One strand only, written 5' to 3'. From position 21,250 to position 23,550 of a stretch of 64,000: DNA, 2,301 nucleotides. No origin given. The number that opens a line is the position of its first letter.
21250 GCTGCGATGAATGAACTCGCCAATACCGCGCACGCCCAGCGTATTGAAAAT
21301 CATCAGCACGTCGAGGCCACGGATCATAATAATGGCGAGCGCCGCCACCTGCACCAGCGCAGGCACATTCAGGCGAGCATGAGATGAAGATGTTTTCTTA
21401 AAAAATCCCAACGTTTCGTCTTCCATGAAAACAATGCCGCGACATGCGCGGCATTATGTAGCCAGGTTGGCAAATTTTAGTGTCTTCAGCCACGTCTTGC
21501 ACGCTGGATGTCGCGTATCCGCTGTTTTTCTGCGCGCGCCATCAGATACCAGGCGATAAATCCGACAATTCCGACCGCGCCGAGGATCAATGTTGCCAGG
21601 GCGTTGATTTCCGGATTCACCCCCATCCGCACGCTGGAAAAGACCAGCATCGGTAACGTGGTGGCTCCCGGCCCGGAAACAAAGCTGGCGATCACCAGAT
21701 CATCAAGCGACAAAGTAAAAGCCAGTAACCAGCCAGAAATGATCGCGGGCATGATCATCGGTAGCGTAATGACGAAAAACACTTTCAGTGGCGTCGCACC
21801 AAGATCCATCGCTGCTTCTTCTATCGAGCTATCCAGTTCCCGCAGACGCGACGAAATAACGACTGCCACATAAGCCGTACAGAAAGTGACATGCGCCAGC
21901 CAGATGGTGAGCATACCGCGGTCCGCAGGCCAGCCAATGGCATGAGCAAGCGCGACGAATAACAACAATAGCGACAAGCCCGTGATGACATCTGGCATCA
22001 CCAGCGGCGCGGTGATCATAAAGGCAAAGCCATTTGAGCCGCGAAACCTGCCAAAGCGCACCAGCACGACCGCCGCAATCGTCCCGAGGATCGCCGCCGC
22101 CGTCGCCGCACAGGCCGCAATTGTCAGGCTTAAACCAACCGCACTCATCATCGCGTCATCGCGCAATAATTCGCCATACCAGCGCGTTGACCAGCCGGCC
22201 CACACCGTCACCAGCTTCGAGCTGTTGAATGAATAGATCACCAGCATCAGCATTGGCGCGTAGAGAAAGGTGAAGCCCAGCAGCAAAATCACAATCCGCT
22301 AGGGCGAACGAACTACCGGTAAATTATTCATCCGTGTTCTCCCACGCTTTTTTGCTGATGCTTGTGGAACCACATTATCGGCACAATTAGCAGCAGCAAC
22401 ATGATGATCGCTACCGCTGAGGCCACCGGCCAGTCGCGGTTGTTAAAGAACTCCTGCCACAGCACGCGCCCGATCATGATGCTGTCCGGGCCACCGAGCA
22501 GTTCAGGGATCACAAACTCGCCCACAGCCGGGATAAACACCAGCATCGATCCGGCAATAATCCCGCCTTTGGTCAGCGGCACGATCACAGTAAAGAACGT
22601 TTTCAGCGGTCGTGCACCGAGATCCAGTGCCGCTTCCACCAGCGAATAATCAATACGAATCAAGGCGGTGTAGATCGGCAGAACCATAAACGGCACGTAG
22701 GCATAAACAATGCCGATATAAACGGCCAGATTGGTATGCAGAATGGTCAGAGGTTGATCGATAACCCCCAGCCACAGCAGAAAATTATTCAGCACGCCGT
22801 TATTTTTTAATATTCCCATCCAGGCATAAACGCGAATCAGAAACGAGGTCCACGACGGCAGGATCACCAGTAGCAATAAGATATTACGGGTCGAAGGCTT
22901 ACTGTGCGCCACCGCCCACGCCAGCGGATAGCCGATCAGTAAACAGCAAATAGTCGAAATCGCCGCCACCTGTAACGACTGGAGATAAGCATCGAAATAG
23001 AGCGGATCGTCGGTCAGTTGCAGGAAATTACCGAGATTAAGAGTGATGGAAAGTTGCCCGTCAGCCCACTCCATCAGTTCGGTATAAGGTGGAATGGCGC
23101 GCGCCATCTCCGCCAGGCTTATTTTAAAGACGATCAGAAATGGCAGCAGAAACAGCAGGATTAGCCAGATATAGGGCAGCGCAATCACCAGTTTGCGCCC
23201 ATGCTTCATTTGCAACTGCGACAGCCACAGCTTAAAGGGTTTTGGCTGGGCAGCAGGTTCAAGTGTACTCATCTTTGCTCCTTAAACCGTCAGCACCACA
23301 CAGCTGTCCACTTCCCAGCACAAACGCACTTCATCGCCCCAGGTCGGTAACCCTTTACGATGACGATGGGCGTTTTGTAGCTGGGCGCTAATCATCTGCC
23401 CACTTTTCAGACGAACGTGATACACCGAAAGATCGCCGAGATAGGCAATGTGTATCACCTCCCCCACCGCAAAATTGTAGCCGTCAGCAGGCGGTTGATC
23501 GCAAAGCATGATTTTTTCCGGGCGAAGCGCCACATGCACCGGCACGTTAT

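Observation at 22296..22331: In-frame amber codon at codon 11 of potI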

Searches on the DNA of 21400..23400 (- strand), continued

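Call 28: search_dna_similar(query=L001:1-3055:+, collection=ecoli_genomes, mode=near, max_rows=30)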
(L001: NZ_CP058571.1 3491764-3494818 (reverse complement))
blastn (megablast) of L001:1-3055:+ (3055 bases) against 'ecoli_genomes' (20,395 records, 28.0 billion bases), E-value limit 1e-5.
Records with a match: 5420; places in all: 5427; records where one place covers at least 80% of the query: 5413.
Genomes with a match: 5418 of 5426; with a place that covers at least 80% of the query: 5411. Places per genome that has any: lowest 1, median 1, highest 2. On chromosomes: 5420 places; on plasmids: 7.
Best place of each record, by identity: >=99% 963; 95-99% 4455; 90-95% 2.
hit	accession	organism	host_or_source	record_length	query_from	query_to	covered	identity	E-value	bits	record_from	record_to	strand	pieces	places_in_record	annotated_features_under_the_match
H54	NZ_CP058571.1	Escherichia coli strain EC2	Homo sapiens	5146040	1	3055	100%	100.0%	0e+0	5642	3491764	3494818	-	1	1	potH: putrescine ABC transporter permease PotH | potI: putrescine ABC transporter permease PotI | potG: putrescine ABC transporter ATP-binding subunit PotG | ybjO: YbjO family protein | rlmC: 23S rRNA (uracil(747)-C(5))-methyltransferase RlmC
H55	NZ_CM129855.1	Escherichia coli strain SW071611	wastewater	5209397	1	3055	100%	100.0%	0e+0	5642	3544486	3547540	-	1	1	potH: putrescine ABC transporter permease PotH | potI: putrescine ABC transporter permease PotI | potG: putrescine ABC transporter ATP-binding subunit PotG | ybjO: YbjO family protein | rlmC: 23S rRNA (uracil(747)-C(5))-methyltransferase RlmC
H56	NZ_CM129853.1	Escherichia coli strain SW071619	wastewater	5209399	1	3055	100%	100.0%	0e+0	5642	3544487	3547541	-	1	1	potH: putrescine ABC transporter permease PotH | potI: putrescine ABC transporter permease PotI | potG: putrescine ABC transporter ATP-binding subunit PotG | ybjO: YbjO family protein | rlmC: 23S rRNA (uracil(747)-C(5))-methyltransferase RlmC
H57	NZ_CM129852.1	Escherichia coli strain SW07163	wastewater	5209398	1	3055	100%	100.0%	0e+0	5642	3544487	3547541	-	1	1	potH: putrescine ABC transporter permease PotH | potI: putrescine ABC transporter permease PotI | potG: putrescine ABC transporter ATP-binding subunit PotG | ybjO: YbjO family protein | rlmC: 23S rRNA (uracil(747)-C(5))-methyltransferase RlmC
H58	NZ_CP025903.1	Escherichia coli strain 300709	Homo sapiens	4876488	1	3055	100%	99.9%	0e+0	5631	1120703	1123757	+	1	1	potH: putrescine ABC transporter permease PotH | potI: putrescine ABC transporter permease PotI | potG: putrescine ABC transporter ATP-binding subunit PotG | ybjO: YbjO family protein | rlmC: 23S rRNA (uracil(747)-C(5))-methyltransferase RlmC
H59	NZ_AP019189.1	Escherichia coli strain M217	Homo sapiens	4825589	1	3055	100%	99.9%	0e+0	5631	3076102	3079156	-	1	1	potH: putrescine ABC transporter permease PotH | potI: putrescine ABC transporter permease PotI | potG: putrescine ABC transporter ATP-binding subunit PotG | ybjO: YbjO family protein | rlmC: 23S rRNA (uracil(747)-C(5))-methyltransferase RlmC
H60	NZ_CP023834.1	Escherichia coli strain 4/2-1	Homo sapiens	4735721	1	3055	100%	99.9%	0e+0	5631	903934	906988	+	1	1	potH: putrescine ABC transporter permease PotH | potI: putrescine ABC transporter permease PotI | potG: putrescine ABC transporter ATP-binding subunit PotG | ybjO: YbjO family protein | rlmC: 23S rRNA (uracil(747)-C(5))-methyltransferase RlmC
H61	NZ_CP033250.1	Escherichia coli strain ECCHD184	chicken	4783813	1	3055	100%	99.9%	0e+0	5631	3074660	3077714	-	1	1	potH: putrescine ABC transporter permease PotH | potI: putrescine ABC transporter permease PotI | potG: putrescine ABC transporter ATP-binding subunit PotG | ybjO: YbjO family protein | rlmC: 23S rRNA (uracil(747)-C(5))-methyltransferase RlmC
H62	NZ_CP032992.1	Escherichia coli strain W5-6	Jin River water W5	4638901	1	3055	100%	99.9%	0e+0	5631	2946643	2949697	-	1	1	potH: putrescine ABC transporter permease PotH | potI: putrescine ABC transporter permease PotI | potG: putrescine ABC transporter ATP-binding subunit PotG | ybjO: YbjO family protein | rlmC: 23S rRNA (uracil(747)-C(5))-methyltransferase RlmC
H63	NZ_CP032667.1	Escherichia coli str. K-12 substr. MG1655 strain K-12 ...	Laboratory strain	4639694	1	3055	100%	99.9%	0e+0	5631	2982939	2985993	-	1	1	potH: putrescine ABC transporter permease PotH | potI: putrescine ABC transporter permease PotI | potG: putrescine ABC transporter ATP-binding subunit PotG | ybjO: YbjO family protein | rlmC: 23S rRNA (uracil(747)-C(5))-methyltransferase RlmC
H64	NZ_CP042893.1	Escherichia coli strain CFSAN061772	missing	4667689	1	3055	100%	99.9%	0e+0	5631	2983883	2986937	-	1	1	potH: putrescine ABC transporter permease PotH | potI: putrescine ABC transporter permease PotI | potG: putrescine ABC transporter ATP-binding subunit PotG | ybjO: YbjO family protein | rlmC: 23S rRNA (uracil(747)-C(5))-methyltransferase RlmC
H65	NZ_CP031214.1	Escherichia coli strain C600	Homo sapiens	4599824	1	3055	100%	99.9%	0e+0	5631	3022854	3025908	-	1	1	potH: putrescine ABC transporter permease PotH | potI: putrescine ABC transporter permease PotI | potG: putrescine ABC transporter ATP-binding subunit PotG | ybjO: YbjO family protein | rlmC: 23S rRNA (uracil(747)-C(5))-methyltransferase RlmC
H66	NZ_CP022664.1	Escherichia coli strain FORC 064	cucumber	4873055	1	3055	100%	99.9%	0e+0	5631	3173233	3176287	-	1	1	potH: putrescine ABC transporter permease PotH | potI: putrescine ABC transporter permease PotI | potG: putrescine ABC transporter ATP-binding subunit PotG | ybjO: YbjO family protein | rlmC: 23S rRNA (uracil(747)-C(5))-methyltransferase RlmC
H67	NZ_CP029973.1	Escherichia coli strain 51008369SK1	Dog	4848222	1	3055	100%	99.9%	0e+0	5631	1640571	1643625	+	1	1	potH: putrescine ABC transporter permease PotH | potI: putrescine ABC transporter permease PotI | potG: putrescine ABC transporter ATP-binding subunit PotG | ybjO: YbjO family protein | rlmC: 23S rRNA (uracil(747)-C(5))-methyltransferase RlmC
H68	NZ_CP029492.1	Escherichia coli strain HS30-1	Homo sapiens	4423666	1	3055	100%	99.9%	0e+0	5631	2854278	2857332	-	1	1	potH: putrescine ABC transporter permease PotH | potI: putrescine ABC transporter permease PotI | potG: putrescine ABC transporter ATP-binding subunit PotG | ybjO: YbjO family protein | rlmC: 23S rRNA (uracil(747)-C(5))-methyltransferase RlmC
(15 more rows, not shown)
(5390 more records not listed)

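Call 29: search_dna_similar(query=L002:1-3055:+, collection=ecoli_genomes, mode=near, max_rows=30)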
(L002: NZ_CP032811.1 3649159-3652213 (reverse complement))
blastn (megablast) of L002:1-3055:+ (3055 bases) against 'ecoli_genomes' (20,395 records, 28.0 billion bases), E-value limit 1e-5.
Records with a match: 5420; places in all: 5427; records where one place covers at least 80% of the query: 5413.
Genomes with a match: 5418 of 5426; with a place that covers at least 80% of the query: 5411. Places per genome that has any: lowest 1, median 1, highest 2. On chromosomes: 5420 places; on plasmids: 7.
Best place of each record, by identity: >=99% 327; 95-99% 5091; 90-95% 2.
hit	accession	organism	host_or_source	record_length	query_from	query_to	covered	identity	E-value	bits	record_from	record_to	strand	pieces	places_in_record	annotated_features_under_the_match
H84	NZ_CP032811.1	Escherichia coli strain ERL03-1416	water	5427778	1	3055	100%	100.0%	0e+0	5642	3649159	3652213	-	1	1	potH: putrescine ABC transporter permease PotH | potI: putrescine ABC transporter permease PotI | potG: putrescine ABC transporter ATP-binding subunit PotG | ybjO: YbjO family protein | rlmC: 23S rRNA (uracil(747)-C(5))-methyltransferase RlmC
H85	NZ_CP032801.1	Escherichia coli strain ERL06-2442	Bovine (bobby calf, fecal)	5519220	1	3055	100%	100.0%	0e+0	5642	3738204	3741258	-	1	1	potH: putrescine ABC transporter permease PotH | potI: putrescine ABC transporter permease PotI | potG: putrescine ABC transporter ATP-binding subunit PotG | ybjO: YbjO family protein | rlmC: 23S rRNA (uracil(747)-C(5))-methyltransferase RlmC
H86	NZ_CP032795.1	Escherichia coli strain ERL06-2503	Bovine (bobby calf, fecal)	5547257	1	3055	100%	100.0%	0e+0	5642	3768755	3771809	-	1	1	potH: putrescine ABC transporter permease PotH | potI: putrescine ABC transporter permease PotI | potG: putrescine ABC transporter ATP-binding subunit PotG | ybjO: YbjO family protein | rlmC: 23S rRNA (uracil(747)-C(5))-methyltransferase RlmC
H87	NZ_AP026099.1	Escherichia coli strain 61_150228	Homo sapiens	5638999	1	3055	100%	100.0%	0e+0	5642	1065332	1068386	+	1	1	potH: putrescine ABC transporter permease PotH | potI: putrescine ABC transporter permease PotI | potG: putrescine ABC transporter ATP-binding subunit PotG | ybjO: YbjO family protein | rlmC: 23S rRNA (uracil(747)-C(5))-methyltransferase RlmC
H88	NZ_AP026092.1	Escherichia coli strain 27_141091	Homo sapiens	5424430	1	3055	100%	100.0%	0e+0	5642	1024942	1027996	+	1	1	potH: putrescine ABC transporter permease PotH | potI: putrescine ABC transporter permease PotI | potG: putrescine ABC transporter ATP-binding subunit PotG | ybjO: YbjO family protein | rlmC: 23S rRNA (uracil(747)-C(5))-methyltransferase RlmC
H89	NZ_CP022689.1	Escherichia coli strain CDC#03-98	missing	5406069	1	3055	100%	100.0%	0e+0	5637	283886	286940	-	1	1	potH: putrescine ABC transporter permease PotH | potI: putrescine ABC transporter permease PotI | potG: putrescine ABC transporter ATP-binding subunit PotG | ybjO: YbjO family protein | rlmC: 23S rRNA (uracil(747)-C(5))-methyltransferase RlmC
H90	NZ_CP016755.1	Escherichia coli strain FORC_044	Homo sapiens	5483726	1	3055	100%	100.0%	0e+0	5637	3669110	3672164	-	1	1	potH: putrescine ABC transporter permease PotH | potI: putrescine ABC transporter permease PotI | potG: putrescine ABC transporter ATP-binding subunit PotG | ybjO: YbjO family protein | rlmC: 23S rRNA (uracil(747)-C(5))-methyltransferase RlmC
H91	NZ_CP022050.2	Escherichia coli O157 strain FDAARGOS_293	Homo sapiens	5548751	1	3055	100%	100.0%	0e+0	5637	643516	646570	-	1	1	potH: putrescine ABC transporter permease PotH | potI: putrescine ABC transporter permease PotI | potG: putrescine ABC transporter ATP-binding subunit PotG | ybjO: YbjO family protein | rlmC: 23S rRNA (uracil(747)-C(5))-methyltransferase RlmC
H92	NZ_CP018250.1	Escherichia coli strain 10671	Cattle faeces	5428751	1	3055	100%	100.0%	0e+0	5637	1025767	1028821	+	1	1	potH: putrescine ABC transporter permease PotH | potI: putrescine ABC transporter permease PotI | potG: putrescine ABC transporter ATP-binding subunit PotG | ybjO: YbjO family protein | rlmC: 23S rRNA (uracil(747)-C(5))-methyltransferase RlmC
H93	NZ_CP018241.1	Escherichia coli strain 319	missing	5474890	1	3055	100%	100.0%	0e+0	5637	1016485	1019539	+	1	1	potH: putrescine ABC transporter permease PotH | potI: putrescine ABC transporter permease PotI | potG: putrescine ABC transporter ATP-binding subunit PotG | ybjO: YbjO family protein | rlmC: 23S rRNA (uracil(747)-C(5))-methyltransferase RlmC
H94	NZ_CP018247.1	Escherichia coli strain 7784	Cattle faeces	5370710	1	3055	100%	100.0%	0e+0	5637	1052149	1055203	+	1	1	potH: putrescine ABC transporter permease PotH | potI: putrescine ABC transporter permease PotI | potG: putrescine ABC transporter ATP-binding subunit PotG | ybjO: YbjO family protein | rlmC: 23S rRNA (uracil(747)-C(5))-methyltransferase RlmC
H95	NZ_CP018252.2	Escherichia coli strain 9000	Cattle faeces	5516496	1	3055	100%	100.0%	0e+0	5637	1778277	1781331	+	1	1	potH: putrescine ABC transporter permease PotH | potI: putrescine ABC transporter permease PotI | potG: putrescine ABC transporter ATP-binding subunit PotG | ybjO: YbjO family protein | rlmC: 23S rRNA (uracil(747)-C(5))-methyltransferase RlmC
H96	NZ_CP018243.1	Escherichia coli strain 350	missing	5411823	1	3055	100%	100.0%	0e+0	5637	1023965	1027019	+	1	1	potH: putrescine ABC transporter permease PotH | potI: putrescine ABC transporter permease PotI | potG: putrescine ABC transporter ATP-binding subunit PotG | ybjO: YbjO family protein | rlmC: 23S rRNA (uracil(747)-C(5))-methyltransferase RlmC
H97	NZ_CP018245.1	Escherichia coli strain 472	missing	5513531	1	3055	100%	100.0%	0e+0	5637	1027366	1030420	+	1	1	potH: putrescine ABC transporter permease PotH | potI: putrescine ABC transporter permease PotI | potG: putrescine ABC transporter ATP-binding subunit PotG | ybjO: YbjO family protein | rlmC: 23S rRNA (uracil(747)-C(5))-methyltransferase RlmC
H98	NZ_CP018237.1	Escherichia coli strain 155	missing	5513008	1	3055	100%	100.0%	0e+0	5637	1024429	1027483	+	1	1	potH: putrescine ABC transporter permease PotH | potI: putrescine ABC transporter permease PotI | potG: putrescine ABC transporter ATP-binding subunit PotG | ybjO: YbjO family protein | rlmC: 23S rRNA (uracil(747)-C(5))-methyltransferase RlmC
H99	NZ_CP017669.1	Escherichia coli O157:H7 strain PA20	stool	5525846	1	3055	100%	100.0%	0e+0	5637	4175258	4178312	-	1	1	potH: putrescine ABC transporter permease PotH | potI: putrescine ABC transporter permease PotI | potG: putrescine ABC transporter ATP-binding subunit PotG | ybjO: YbjO family protein | rlmC: 23S rRNA (uracil(747)-C(5))-methyltransferase RlmC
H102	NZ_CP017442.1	Escherichia coli O157:H7 strain 4276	Cattle Hide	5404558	1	3055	100%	100.0%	0e+0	5637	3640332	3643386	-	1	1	potH: putrescine ABC transporter permease PotH | potI: putrescine ABC transporter permease PotI | potG: putrescine ABC transporter ATP-binding subunit PotG | ybjO: YbjO family protein | rlmC: 23S rRNA (uracil(747)-C(5))-methyltransferase RlmC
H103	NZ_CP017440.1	Escherichia coli O157:H7 strain 3384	Cattle Hide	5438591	1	3055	100%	100.0%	0e+0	5637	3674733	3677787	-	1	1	potH: putrescine ABC transporter permease PotH | potI: putrescine ABC transporter permease PotI | potG: putrescine ABC transporter ATP-binding subunit PotG | ybjO: YbjO family protein | rlmC: 23S rRNA (uracil(747)-C(5))-methyltransferase RlmC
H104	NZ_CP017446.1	Escherichia coli O157:H7 strain 9234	Cattle Hide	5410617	1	3055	100%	100.0%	0e+0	5637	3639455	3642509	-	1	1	potH: putrescine ABC transporter permease PotH | potI: putrescine ABC transporter permease PotI | potG: putrescine ABC transporter ATP-binding subunit PotG | ybjO: YbjO family protein | rlmC: 23S rRNA (uracil(747)-C(5))-methyltransferase RlmC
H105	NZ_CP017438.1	Escherichia coli O157:H7 strain 2159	Cattle Hide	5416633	1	3055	100%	100.0%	0e+0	5637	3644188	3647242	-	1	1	potH: putrescine ABC transporter permease PotH | potI: putrescine ABC transporter permease PotI | potG: putrescine ABC transporter ATP-binding subunit PotG | ybjO: YbjO family protein | rlmC: 23S rRNA (uracil(747)-C(5))-methyltransferase RlmC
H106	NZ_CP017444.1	Escherichia coli O157:H7 strain 8368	Cattle Hide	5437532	1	3055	100%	100.0%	0e+0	5637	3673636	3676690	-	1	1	potH: putrescine ABC transporter permease PotH | potI: putrescine ABC transporter permease PotI | potG: putrescine ABC transporter ATP-binding subunit PotG | ybjO: YbjO family protein | rlmC: 23S rRNA (uracil(747)-C(5))-methyltransferase RlmC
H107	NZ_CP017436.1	Escherichia coli O157:H7 strain 2149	Cattle Hide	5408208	1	3055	100%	100.0%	0e+0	5637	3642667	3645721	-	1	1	potH: putrescine ABC transporter permease PotH | potI: putrescine ABC transporter permease PotI | potG: putrescine ABC transporter ATP-binding subunit PotG | ybjO: YbjO family protein | rlmC: 23S rRNA (uracil(747)-C(5))-methyltransferase RlmC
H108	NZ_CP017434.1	Escherichia coli O157:H7 strain 1130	Cattle Hide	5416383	1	3055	100%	100.0%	0e+0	5637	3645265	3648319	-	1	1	potH: putrescine ABC transporter permease PotH | potI: putrescine ABC transporter permease PotI | potG: putrescine ABC transporter ATP-binding subunit PotG | ybjO: YbjO family protein | rlmC: 23S rRNA (uracil(747)-C(5))-methyltransferase RlmC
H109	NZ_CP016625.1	Escherichia coli O157:H7 strain FRIK944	Bos taurus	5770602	1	3055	100%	100.0%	0e+0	5637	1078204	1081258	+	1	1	potH: putrescine ABC transporter permease PotH | potI: putrescine ABC transporter permease PotI | potG: putrescine ABC transporter ATP-binding subunit PotG | ybjO: YbjO family protein | rlmC: 23S rRNA (uracil(747)-C(5))-methyltransferase RlmC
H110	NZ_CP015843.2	Escherichia coli O157:H7 strain FRIK2455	Bos taurus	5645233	1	3055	100%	100.0%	0e+0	5637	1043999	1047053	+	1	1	potH: putrescine ABC transporter permease PotH | potI: putrescine ABC transporter permease PotI | potG: putrescine ABC transporter ATP-binding subunit PotG | ybjO: YbjO family protein | rlmC: 23S rRNA (uracil(747)-C(5))-methyltransferase RlmC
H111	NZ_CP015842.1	Escherichia coli O157:H7 strain FRIK2533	water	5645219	1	3055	100%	100.0%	0e+0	5637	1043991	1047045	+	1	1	potH: putrescine ABC transporter permease PotH | potI: putrescine ABC transporter permease PotI | potG: putrescine ABC transporter ATP-binding subunit PotG | ybjO: YbjO family protein | rlmC: 23S rRNA (uracil(747)-C(5))-methyltransferase RlmC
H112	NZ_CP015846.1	Escherichia coli O157:H7 strain FRIK2069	Bos taurus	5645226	1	3055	100%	100.0%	0e+0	5637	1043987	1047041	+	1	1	potH: putrescine ABC transporter permease PotH | potI: putrescine ABC transporter permease PotI | potG: putrescine ABC transporter ATP-binding subunit PotG | ybjO: YbjO family protein | rlmC: 23S rRNA (uracil(747)-C(5))-methyltransferase RlmC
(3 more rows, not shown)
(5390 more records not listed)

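Call 30: get_annotated_region(hit=H5, flank=1500)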
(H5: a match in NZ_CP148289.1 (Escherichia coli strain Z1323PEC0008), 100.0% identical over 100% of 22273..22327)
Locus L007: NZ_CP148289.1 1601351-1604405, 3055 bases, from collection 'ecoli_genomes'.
description: Escherichia coli strain Z1323PEC0008 chromosome, complete genome
organism: Escherichia coli strain Z1323PEC0008 (NCBI taxid 562)
replicon: chromosome; assembly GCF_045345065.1
host: Cat; source: -; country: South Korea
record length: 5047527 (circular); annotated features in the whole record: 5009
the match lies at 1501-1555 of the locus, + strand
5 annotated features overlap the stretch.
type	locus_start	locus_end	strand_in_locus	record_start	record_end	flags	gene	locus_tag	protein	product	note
CDS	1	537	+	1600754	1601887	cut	potG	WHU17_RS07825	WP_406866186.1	putrescine ABC transporter ATP-binding subunit PotG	-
CDS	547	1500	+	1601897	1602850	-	potH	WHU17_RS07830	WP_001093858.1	putrescine ABC transporter permease PotH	-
CDS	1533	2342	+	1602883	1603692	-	potI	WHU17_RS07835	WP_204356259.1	putrescine ABC transporter permease PotI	-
CDS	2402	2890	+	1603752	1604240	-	ybjO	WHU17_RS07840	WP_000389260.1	YbjO family protein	-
CDS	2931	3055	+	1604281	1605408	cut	rlmC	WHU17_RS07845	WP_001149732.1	23S rRNA (uracil(747)-C(5))-methyltransferase RlmC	-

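Call 31: get_annotated_region(hit=H6, flank=1500)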
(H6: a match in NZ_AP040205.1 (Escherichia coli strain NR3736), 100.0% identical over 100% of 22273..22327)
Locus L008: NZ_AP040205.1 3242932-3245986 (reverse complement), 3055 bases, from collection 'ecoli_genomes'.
description: Escherichia coli strain NR3736 chromosome, complete genome
organism: Escherichia coli strain NR3736 (NCBI taxid 562)
replicon: chromosome; assembly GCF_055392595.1
host: Homo sapiens; source: -; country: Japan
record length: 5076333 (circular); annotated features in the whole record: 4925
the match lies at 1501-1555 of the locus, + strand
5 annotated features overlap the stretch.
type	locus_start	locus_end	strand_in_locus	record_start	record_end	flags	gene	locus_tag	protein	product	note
CDS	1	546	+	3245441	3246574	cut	potG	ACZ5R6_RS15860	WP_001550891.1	putrescine ABC transporter ATP-binding subunit PotG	-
CDS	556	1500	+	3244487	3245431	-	potH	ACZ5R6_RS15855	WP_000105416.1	putrescine ABC transporter permease PotH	-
CDS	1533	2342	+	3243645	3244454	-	potI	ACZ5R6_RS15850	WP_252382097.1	putrescine ABC transporter permease PotI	-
CDS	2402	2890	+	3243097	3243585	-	ybjO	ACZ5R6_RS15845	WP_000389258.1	YbjO family protein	-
CDS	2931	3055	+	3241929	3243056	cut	rlmC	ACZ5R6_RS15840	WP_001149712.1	23S rRNA (uracil(747)-C(5))-methyltransferase RlmC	-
